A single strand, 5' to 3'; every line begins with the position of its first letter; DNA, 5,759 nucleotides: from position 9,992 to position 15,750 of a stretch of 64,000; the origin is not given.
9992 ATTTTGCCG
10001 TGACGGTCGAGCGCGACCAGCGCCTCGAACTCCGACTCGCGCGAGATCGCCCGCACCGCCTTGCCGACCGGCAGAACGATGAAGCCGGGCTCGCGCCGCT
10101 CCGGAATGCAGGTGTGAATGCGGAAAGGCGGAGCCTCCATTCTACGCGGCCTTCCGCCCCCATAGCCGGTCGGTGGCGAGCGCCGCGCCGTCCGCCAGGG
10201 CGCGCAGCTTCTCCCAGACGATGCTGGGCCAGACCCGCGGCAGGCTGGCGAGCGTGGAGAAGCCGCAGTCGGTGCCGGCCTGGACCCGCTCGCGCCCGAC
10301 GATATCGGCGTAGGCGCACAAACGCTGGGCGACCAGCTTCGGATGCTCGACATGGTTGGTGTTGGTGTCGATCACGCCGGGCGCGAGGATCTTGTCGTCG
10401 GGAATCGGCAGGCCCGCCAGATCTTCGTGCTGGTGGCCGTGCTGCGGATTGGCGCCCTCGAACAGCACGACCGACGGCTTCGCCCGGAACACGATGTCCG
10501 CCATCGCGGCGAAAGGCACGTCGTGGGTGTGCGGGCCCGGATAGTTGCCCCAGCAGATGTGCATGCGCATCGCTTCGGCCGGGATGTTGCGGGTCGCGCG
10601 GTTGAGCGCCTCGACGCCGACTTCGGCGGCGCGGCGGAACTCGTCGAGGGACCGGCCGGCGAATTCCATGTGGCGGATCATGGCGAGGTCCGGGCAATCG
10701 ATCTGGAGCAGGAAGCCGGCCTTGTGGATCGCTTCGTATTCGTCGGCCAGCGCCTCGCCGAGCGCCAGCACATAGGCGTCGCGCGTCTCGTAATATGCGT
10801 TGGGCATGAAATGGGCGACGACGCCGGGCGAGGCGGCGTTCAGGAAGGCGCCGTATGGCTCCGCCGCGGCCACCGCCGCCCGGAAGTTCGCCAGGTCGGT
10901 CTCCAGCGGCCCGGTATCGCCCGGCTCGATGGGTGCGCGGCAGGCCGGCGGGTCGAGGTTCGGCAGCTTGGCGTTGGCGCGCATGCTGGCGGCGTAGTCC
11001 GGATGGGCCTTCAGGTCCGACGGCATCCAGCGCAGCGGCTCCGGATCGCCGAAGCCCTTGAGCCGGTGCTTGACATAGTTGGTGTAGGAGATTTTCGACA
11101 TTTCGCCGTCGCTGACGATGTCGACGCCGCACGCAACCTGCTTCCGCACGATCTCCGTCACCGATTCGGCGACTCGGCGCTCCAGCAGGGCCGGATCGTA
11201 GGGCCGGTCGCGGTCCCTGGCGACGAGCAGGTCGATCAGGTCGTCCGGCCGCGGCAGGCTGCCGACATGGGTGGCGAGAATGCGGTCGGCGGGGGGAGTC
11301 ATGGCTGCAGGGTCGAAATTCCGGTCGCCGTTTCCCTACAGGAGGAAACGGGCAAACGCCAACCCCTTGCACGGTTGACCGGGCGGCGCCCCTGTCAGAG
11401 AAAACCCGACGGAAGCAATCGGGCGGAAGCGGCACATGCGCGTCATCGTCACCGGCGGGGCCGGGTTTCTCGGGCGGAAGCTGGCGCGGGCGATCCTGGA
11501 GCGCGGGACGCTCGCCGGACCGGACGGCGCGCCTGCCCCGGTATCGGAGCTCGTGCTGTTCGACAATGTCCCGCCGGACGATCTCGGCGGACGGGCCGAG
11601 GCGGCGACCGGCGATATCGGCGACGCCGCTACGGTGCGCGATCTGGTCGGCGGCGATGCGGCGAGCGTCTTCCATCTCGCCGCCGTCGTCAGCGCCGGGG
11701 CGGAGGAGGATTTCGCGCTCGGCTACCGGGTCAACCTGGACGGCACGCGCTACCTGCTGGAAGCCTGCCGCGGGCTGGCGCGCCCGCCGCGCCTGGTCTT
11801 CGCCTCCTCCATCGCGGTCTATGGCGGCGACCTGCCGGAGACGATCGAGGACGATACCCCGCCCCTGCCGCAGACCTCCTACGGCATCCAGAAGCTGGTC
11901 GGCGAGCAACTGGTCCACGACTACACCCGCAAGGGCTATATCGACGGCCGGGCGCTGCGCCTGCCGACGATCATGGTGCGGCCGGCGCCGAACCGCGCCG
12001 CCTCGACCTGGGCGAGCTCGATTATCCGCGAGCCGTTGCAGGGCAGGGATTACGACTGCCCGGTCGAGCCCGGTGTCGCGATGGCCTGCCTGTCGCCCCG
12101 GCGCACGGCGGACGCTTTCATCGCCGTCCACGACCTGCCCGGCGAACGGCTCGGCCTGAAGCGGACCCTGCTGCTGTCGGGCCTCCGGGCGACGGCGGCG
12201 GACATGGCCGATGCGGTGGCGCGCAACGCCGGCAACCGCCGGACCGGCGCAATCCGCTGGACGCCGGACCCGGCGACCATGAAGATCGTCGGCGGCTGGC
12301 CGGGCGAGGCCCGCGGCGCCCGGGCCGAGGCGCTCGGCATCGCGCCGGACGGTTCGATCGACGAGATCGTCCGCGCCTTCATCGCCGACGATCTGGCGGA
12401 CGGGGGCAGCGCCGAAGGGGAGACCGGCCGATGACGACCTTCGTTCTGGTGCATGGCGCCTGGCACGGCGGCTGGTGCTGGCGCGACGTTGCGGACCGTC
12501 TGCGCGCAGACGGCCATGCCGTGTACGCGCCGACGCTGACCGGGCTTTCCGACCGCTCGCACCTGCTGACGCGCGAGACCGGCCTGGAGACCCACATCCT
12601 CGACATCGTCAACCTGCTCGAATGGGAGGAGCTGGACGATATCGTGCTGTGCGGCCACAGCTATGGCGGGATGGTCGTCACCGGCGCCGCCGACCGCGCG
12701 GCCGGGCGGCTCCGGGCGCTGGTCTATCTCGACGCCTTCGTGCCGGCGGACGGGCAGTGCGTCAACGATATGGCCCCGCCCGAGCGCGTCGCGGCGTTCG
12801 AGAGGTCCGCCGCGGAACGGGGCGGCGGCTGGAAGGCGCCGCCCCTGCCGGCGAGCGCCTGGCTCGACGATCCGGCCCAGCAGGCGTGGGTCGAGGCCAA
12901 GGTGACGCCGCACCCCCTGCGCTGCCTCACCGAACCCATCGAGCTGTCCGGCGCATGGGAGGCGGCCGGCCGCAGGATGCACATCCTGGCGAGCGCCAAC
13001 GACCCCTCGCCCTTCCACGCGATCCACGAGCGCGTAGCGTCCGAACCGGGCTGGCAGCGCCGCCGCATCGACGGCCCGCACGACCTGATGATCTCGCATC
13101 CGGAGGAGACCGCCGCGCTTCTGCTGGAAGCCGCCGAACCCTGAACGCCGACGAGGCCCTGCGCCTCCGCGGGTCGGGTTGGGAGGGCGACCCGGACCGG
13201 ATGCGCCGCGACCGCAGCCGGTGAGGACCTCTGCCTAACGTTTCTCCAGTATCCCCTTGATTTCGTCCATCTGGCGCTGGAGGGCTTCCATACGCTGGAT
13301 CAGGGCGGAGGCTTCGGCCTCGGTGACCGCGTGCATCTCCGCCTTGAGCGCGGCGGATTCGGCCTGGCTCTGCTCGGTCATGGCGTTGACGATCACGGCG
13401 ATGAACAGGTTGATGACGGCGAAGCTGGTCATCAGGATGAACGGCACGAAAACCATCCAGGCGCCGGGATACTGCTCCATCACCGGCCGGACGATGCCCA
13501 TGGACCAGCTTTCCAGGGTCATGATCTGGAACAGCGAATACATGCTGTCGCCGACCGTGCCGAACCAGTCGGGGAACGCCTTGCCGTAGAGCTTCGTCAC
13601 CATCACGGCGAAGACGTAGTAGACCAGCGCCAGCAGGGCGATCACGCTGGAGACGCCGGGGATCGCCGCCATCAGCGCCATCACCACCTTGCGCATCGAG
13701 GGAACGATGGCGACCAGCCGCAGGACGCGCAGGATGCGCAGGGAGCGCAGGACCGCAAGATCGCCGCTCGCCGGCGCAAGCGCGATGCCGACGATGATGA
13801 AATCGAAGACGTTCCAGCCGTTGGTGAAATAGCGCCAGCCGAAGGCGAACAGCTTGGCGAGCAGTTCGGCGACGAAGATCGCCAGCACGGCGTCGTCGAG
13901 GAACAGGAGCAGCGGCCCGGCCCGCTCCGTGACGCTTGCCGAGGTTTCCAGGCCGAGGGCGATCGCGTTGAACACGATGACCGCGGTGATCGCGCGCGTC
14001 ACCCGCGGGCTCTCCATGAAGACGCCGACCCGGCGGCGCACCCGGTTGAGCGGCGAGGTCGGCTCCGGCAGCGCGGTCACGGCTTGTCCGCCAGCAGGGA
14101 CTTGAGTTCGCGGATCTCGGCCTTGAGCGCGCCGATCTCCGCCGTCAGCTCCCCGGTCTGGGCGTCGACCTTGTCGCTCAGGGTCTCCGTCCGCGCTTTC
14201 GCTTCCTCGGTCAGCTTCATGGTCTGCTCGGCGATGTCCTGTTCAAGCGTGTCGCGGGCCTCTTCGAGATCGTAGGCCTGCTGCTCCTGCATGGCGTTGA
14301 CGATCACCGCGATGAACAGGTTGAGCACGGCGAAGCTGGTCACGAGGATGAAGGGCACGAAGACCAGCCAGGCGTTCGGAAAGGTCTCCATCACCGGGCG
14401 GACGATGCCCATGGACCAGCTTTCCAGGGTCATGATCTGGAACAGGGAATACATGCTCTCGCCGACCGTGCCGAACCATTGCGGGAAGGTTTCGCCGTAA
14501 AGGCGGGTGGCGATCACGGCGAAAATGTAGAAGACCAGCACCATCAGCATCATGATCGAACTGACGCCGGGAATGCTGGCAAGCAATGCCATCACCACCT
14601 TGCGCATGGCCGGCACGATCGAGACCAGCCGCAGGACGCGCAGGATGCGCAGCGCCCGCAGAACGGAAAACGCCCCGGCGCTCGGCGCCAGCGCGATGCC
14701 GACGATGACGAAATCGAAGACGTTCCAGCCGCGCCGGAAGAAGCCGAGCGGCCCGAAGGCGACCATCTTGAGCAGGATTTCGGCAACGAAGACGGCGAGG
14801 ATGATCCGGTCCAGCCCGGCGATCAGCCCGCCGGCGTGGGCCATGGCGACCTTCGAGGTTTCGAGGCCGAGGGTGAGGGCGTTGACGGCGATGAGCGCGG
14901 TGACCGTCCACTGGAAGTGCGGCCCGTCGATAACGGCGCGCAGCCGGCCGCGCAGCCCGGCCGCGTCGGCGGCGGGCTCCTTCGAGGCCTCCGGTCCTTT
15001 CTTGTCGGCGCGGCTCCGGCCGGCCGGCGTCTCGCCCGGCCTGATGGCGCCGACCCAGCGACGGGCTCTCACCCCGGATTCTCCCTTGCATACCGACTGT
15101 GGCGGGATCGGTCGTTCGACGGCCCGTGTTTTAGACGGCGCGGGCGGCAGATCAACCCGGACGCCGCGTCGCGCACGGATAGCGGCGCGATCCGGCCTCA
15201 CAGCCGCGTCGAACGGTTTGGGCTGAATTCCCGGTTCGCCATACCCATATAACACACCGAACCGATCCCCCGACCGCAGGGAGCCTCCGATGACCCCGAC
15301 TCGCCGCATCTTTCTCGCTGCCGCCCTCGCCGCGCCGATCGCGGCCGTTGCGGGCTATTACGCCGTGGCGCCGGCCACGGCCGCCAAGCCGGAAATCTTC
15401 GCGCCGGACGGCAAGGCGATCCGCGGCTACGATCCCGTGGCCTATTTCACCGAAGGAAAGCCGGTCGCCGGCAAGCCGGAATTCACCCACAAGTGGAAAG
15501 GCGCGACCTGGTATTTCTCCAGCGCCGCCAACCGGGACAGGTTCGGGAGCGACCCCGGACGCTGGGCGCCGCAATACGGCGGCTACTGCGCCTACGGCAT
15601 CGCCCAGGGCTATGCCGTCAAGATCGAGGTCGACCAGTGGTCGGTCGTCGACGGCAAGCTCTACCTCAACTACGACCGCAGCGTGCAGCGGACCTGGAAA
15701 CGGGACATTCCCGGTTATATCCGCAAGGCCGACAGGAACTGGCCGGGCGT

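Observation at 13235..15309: Two tandem, translationally coupled BacNav/NaChBac-type voltage-gated channel paralogs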

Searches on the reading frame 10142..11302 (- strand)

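Call 35: search_protein_families(library=pfam, proteins=[window:10142-11302:-], max_evalue=0.001)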
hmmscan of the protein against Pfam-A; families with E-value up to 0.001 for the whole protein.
window:10142-11302:- (386 aa): 1 family
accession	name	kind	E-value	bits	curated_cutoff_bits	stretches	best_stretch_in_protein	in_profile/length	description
PF01717.24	Meth_synt_2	-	1.8e-08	34.5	21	0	10-84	3-76/324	Cobalamin-independent synthase, Catalytic domain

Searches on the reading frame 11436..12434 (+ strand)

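Call 35: search_protein_families(library=pfam, proteins=[window:11436-12434:+], max_evalue=0.001)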
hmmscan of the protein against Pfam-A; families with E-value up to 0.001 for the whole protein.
window:11436-12434:+ (332 aa): 5 families
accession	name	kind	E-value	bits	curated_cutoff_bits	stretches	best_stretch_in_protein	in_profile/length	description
PF01370.27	Epimerase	-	2.4e-25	89.8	20.9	1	3-203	1-196/240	NAD dependent epimerase/dehydratase family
PF16363.11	GDP_Man_Dehyd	-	4.6e-16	59.6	27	1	4-166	1-170/332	GDP-mannose 4,6 dehydratase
PF04321.23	RmlD_sub_bind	-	3.9e-15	56.1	27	1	1-169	1-145/287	RmlD substrate binding domain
PF01073.25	3Beta_HSD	-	5.8e-13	48.9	22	1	4-184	1-179/280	3-beta hydroxysteroid dehydrogenase/isomerase family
PF07993.18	NAD_binding_4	-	3.9e-10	39.8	20.1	1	75-186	89-214/258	Male sterility protein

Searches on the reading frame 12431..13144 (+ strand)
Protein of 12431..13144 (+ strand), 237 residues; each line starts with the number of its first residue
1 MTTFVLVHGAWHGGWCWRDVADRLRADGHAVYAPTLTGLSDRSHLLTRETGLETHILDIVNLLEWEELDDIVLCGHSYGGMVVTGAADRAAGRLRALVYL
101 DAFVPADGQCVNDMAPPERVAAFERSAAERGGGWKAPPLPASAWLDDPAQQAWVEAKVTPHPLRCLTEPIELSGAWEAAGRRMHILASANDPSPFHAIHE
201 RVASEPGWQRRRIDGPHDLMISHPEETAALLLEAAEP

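Call 35: search_protein_families(library=pfam, proteins=[window:12431-13144:+], max_evalue=0.001)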
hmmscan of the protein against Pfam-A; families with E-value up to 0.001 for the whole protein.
window:12431-13144:+ (237 aa): 3 families
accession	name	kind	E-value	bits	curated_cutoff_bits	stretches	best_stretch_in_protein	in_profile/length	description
PF12697.13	Abhydrolase_6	-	6.5e-24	86.2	26.3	1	4-229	1-216/217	Alpha/beta hydrolase family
PF00561.26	Abhydrolase_1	-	4.6e-08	33.5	25.8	1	3-102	2-102/245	alpha/beta hydrolase fold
PF12146.15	Hydrolase_4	-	2e-07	31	27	1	4-109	7-116/239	Serine aminopeptidase, S33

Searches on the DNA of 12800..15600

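Call 26: search_rna_families(source=window, start=12800, end=15600, threshold=evalue, max_evalue=1)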
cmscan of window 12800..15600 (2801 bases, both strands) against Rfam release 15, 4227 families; matches with E-value up to 1: 1.
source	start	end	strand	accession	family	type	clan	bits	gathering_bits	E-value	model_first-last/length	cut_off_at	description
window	14261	14411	+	RF01881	Xist_exon4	Gene; lncRNA;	-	18.6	100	0.56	1-126/126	no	X-chromosome inactivation gene exon 4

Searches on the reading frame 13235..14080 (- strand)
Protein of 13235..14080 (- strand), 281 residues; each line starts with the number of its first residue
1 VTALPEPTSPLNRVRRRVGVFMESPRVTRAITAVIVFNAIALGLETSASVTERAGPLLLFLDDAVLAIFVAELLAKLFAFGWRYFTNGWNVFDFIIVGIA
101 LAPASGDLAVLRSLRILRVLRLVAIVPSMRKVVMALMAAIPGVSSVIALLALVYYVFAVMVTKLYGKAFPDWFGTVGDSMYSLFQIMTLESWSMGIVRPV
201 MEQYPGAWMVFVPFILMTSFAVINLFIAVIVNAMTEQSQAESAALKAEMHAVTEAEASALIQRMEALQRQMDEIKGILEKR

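Call 3: search_protein_families(library=pfam, proteins=[window:13235-14080:-], max_evalue=0.01)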
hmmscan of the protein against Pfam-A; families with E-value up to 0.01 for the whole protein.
window:13235-14080:- (281 aa): 2 families
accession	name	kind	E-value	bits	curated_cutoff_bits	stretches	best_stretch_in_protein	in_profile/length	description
PF00520.37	Ion_trans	-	1.5e-40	139.3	25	1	29-240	6-239/241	Ion transport protein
PF08016.18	PKD_channel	-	7.5e-05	22.7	22.4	1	108-236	100-224/225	Polycystin cation channel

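Call 4: search_protein_families(library=ncbifam, proteins=[window:13235-14080:-], max_evalue=0.01)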
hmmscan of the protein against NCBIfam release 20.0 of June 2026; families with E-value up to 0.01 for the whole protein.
window:13235-14080:- (281 aa): 0 families

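Call 6: search_solved_structures(query=window:13235-14080:-, max_evalue=0.00001, show_alignments=2)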
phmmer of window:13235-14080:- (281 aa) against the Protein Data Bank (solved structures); distinct sequences matched with E-value up to 0.00001: 142 (the best 60 are shown).
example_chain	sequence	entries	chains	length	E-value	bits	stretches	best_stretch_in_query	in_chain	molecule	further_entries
5hvx_A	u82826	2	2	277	3.6e-78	265.8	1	14-278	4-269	Ion transport protein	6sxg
5hvd_A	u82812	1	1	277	9.6e-78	264.4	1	14-278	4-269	Ion transport protein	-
6sx5_A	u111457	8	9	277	2.5e-77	263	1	14-278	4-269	Ion transport protein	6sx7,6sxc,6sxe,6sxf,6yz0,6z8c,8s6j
6yz2_A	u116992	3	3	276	2.7e-77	263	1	14-278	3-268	Ion transport protein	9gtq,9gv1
5vb2_A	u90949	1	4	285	5.1e-69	235.8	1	17-254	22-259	Ion transport protein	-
4ekw_A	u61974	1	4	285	7.5e-69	235.3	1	17-254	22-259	Ion transport protein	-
5yua_A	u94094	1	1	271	1.6e-68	234.2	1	17-254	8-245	Ion transport protein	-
3rvy_A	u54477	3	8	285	2.1e-68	233.9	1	17-254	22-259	Ion transport protein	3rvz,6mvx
3rw0_A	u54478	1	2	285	2.8e-68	233.4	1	17-253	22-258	Ion transport protein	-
6mvv_A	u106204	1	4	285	2.8e-68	233.4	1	17-254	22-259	Ion transport protein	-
5yuc_A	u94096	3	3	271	3.1e-68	233.3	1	17-254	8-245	Ion transport protein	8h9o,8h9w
9vdq_A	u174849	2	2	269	3.7e-68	233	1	17-254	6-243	Ion transport protein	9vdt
5yub_A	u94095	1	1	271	4.1e-68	232.9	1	17-254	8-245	Ion transport protein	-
6mvw_A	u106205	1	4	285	4.3e-68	232.8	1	17-254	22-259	Ion transport protein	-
24js_A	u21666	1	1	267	4.3e-68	232.8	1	18-254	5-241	Ion transport protein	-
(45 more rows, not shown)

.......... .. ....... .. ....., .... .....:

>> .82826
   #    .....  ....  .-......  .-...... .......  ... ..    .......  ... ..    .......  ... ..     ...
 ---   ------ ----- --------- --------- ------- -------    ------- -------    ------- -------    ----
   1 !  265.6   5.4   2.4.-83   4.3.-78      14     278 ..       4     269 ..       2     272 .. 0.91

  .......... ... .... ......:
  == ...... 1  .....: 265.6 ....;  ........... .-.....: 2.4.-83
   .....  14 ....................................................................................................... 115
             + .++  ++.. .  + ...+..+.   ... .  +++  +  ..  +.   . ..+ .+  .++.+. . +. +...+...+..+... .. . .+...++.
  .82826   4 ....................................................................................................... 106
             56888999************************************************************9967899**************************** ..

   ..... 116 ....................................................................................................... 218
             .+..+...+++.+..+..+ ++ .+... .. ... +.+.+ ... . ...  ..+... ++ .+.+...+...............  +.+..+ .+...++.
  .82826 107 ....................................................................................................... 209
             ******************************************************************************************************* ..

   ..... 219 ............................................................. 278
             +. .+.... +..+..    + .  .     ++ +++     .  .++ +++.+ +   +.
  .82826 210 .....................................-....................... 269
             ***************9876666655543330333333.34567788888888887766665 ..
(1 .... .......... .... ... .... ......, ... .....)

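Call 8: find_related_loci(query=window:13235-14080:-, collection=genome_contigs, flank=5000)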
Query window:13235-14080:- (281 aa) in genome_contigs; peptide patterns used: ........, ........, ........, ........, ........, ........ (x = any residue, [..] = any of these).
90 stretches matched a pattern; 25 encode a relative of the query (tblastn E <= 1e-3); 24 distinct loci.
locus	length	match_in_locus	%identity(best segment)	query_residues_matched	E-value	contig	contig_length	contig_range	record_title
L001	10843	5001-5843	95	1-281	4e-177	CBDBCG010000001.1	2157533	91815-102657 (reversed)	MAG: Alphaproteobacteria bacterium isolate 0bf2ae11-f7ef-4b98-947a-5f0f4121c03f genome assembly, contig: contig_1, whole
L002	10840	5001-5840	95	1-280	7e-176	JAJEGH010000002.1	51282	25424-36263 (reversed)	MAG: Alphaproteobacteria bacterium isolate p16x44bins.53 k141_1922813, whole genome shotgun sequence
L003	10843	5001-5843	94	1-281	3e-174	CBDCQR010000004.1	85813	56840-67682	MAG: Alphaproteobacteria bacterium isolate 0c7eebbd-8401-49bd-bf8d-b91b5e99145f genome assembly, contig: contig_4, whole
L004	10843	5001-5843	90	1-281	1e-168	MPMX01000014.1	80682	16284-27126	MAG: Rhodospirillaceae bacterium bin65 NODE_522_length_80682_cov_17.5101_ID_1043, whole genome shotgun sequence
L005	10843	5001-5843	93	1-281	4e-168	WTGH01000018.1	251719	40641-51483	MAG: Rhodospirillaceae bacterium isolate CO36386bin_9 NODE_25_length_251719_cov_39.172182, whole genome shotgun sequence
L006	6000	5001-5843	88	1-281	1e-165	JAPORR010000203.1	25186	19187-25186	MAG: Alphaproteobacteria bacterium isolate CAR1_bin_3 NODE_675_length_25186_cov_22.2171, whole genome shotgun sequence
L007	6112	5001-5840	88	2-281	7e-164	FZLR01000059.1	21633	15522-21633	Rhodospirillaceae bacterium Spongia_Bin9 genome assembly, contig: NODE_59_length_21633_cov_5.08685, whole genome shotgun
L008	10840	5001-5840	87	2-281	4e-162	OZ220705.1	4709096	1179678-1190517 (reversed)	MAG: Alphaproteobacteria bacterium isolate 2b4cf96f-57fc-4783-9a40-8293addbc307 genome assembly, chromosome: 1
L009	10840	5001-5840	86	2-281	2e-161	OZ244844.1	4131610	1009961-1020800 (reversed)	MAG: Alphaproteobacteria bacterium isolate d5e27bab-34fd-41d3-b671-866094b33863 genome assembly, chromosome: 1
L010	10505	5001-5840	85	2-281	2e-160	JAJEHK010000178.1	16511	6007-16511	MAG: Alphaproteobacteria bacterium isolate p16x60bins.4 k141_287668, whole genome shotgun sequence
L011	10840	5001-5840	85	2-281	2e-159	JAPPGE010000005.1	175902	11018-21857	MAG: bacterium isolate RHO1_bin_48 NODE_143_length_175902_cov_11.417090, whole genome shotgun sequence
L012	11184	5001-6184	89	1-281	2e-159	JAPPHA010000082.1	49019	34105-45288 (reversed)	MAG: Paracoccaceae bacterium isolate RHO1_bin_6 NODE_1521_length_49019_cov_38.210808, whole genome shotgun sequence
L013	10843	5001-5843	84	1-281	6e-159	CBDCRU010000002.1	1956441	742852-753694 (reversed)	MAG: Alphaproteobacteria bacterium isolate 004192cc-7be1-4318-a486-98437b1b10df genome assembly, contig: contig_2, whole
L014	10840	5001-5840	85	2-281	5e-159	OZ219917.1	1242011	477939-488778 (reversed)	MAG: Alphaproteobacteria bacterium isolate 577a58ff-f287-4036-b764-1fe737d1fd49 genome assembly, chromosome: 1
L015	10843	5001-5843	85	1-281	2e-158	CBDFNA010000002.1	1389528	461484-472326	MAG: Alphaproteobacteria bacterium isolate 456df9e9-cc6a-4da3-9ba1-058004e9e0f4 genome assembly, contig: contig_2, whole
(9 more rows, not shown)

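Call 63: find_encoding_contigs(protein=window:13238-14080:-, flank=2000, max_places=4)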
Protein window:13238-14080:- (281 aa): no gene with exactly this product is on record in the collection.
